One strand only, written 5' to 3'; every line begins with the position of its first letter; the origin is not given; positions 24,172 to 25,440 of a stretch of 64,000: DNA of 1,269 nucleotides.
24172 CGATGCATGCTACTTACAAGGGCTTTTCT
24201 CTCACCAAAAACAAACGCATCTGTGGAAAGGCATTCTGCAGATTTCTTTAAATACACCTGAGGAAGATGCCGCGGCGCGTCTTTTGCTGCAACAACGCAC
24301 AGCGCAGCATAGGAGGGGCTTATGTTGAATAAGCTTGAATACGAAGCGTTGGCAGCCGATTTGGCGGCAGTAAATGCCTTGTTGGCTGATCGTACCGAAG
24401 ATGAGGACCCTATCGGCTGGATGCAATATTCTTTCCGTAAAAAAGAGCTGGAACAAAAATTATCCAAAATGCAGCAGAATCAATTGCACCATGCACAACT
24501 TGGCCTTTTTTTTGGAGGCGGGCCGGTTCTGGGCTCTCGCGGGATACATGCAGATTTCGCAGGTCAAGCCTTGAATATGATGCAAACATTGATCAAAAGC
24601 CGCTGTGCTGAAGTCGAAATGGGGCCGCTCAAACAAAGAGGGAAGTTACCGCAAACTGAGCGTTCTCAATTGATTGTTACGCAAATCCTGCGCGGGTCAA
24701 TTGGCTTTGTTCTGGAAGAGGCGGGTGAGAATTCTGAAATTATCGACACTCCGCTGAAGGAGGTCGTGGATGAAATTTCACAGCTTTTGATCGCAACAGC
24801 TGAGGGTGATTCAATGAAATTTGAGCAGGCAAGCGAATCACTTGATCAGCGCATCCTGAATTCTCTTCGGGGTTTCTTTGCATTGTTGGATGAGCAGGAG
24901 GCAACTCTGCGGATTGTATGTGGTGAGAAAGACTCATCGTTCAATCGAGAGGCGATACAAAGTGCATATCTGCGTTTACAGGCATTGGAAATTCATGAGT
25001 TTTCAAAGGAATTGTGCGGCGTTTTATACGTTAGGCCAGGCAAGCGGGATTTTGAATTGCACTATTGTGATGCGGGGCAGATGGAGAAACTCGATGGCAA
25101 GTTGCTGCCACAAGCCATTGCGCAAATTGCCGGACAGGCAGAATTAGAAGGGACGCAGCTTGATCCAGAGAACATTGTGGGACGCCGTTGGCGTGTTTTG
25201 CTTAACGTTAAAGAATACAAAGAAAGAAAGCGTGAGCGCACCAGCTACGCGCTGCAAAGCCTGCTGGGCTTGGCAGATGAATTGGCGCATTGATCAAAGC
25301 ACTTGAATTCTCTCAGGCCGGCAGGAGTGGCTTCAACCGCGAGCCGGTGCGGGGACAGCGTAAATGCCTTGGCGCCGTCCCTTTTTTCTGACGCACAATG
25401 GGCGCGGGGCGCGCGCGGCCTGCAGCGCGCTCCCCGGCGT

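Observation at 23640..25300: Low-GC two-gene cassette: a minimal nucleotidyltransferase plus a 323-aa unknown partner with overlapping reading frames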

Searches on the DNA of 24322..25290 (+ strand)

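Call 45: search_dna_similar(query=L104:9351-10855:+, collection=ecoli_genomes, mode=near, max_rows=8)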
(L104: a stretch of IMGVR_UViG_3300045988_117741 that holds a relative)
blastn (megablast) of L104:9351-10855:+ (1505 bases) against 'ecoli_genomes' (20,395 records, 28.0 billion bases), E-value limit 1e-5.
Records with a match: 8; places in all: 8; records where one place covers at least 80% of the query: 8.
Genomes with a match: 8 of 5426; with a place that covers at least 80% of the query: 8. Places per genome that has any: lowest 1, median 1, highest 1. On chromosomes: 8 places; on plasmids: 0.
Best place of each record, by identity: >=99% 8.
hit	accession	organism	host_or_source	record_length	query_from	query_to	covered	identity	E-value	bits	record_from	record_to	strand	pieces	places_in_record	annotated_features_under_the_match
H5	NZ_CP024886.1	Escherichia coli strain AR_0017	missing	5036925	1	1505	100%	100.0%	0e+0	2780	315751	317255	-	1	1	hypothetical protein | DUF6932 family protein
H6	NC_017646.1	Escherichia coli O7:K1 str. CE10 strain CE10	Homo sapiens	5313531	1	1505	100%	100.0%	0e+0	2780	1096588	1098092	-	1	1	hypothetical protein | DUF6932 family protein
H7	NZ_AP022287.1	Escherichia coli strain WP9-S17-ESBL-11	-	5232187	1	1505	100%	100.0%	0e+0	2780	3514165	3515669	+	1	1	hypothetical protein | DUF6932 family protein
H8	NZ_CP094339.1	Escherichia coli strain W224N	cerebrospinal fluid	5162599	1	1505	100%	100.0%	0e+0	2780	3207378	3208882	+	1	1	hypothetical protein | DUF6932 family protein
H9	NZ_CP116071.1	Escherichia coli strain DETEC-S589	ICU staff rectal swab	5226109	1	1505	100%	100.0%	0e+0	2780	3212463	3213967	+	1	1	hypothetical protein | DUF6932 family protein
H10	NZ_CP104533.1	Escherichia coli strain E10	Poultry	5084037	1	1505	100%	100.0%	0e+0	2780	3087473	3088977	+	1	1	hypothetical protein | DUF6932 family protein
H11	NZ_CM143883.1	Escherichia coli strain E26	Homo sapiens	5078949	1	1505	100%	100.0%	0e+0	2780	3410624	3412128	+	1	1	hypothetical protein | DUF6932 family protein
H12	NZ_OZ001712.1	Escherichia coli strain JEB8 MIAE 10523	sewage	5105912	1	1505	100%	100.0%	0e+0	2780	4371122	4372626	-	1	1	hypothetical protein | DUF6932 family protein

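Call 47: get_annotated_region(hit=H6, flank=6000)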
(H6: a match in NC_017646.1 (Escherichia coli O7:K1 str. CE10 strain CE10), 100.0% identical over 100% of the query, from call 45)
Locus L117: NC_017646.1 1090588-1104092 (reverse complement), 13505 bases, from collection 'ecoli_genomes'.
description: Escherichia coli O7:K1 str. CE10, complete sequence
organism: Escherichia coli O7:K1 str. CE10 strain CE10 (NCBI taxid 1072459)
replicon: chromosome; assembly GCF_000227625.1
host: Homo sapiens; source: cerebrospinal fluid of a neonate with meningitis; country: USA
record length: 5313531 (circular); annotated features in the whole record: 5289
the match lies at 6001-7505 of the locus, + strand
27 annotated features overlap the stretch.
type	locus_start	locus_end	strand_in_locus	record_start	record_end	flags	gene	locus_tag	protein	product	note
CDS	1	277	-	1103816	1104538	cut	-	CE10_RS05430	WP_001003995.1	phage antirepressor KilAC domain-containing protein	-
CDS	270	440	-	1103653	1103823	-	-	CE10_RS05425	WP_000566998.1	protein NinF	-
CDS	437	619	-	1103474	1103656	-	-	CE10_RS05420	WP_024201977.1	NinE family protein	-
CDS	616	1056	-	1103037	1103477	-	-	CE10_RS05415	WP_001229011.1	recombination protein NinB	-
CDS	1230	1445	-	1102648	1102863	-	-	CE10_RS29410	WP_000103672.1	DUF7301 family protein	-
CDS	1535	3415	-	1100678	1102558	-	-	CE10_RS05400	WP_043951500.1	toprim domain-containing protein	-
CDS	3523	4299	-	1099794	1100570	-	-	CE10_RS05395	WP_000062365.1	helix-turn-helix domain-containing protein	-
CDS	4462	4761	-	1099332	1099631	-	-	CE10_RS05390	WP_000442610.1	CII family transcriptional regulator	-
CDS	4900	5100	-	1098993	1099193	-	-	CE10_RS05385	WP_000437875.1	Cro/CI family transcriptional regulator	-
CDS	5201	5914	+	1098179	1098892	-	-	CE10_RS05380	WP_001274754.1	LexA family protein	-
CDS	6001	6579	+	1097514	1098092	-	-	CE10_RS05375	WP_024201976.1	DUF6932 family protein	-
CDS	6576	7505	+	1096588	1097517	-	-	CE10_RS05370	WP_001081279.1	hypothetical protein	-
CDS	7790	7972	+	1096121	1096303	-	-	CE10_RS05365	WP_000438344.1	hypothetical protein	-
CDS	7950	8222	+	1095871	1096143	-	-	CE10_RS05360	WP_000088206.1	hypothetical protein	-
CDS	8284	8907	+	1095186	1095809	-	-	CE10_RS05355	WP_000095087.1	Nmad5 family putative nucleotide modification protein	-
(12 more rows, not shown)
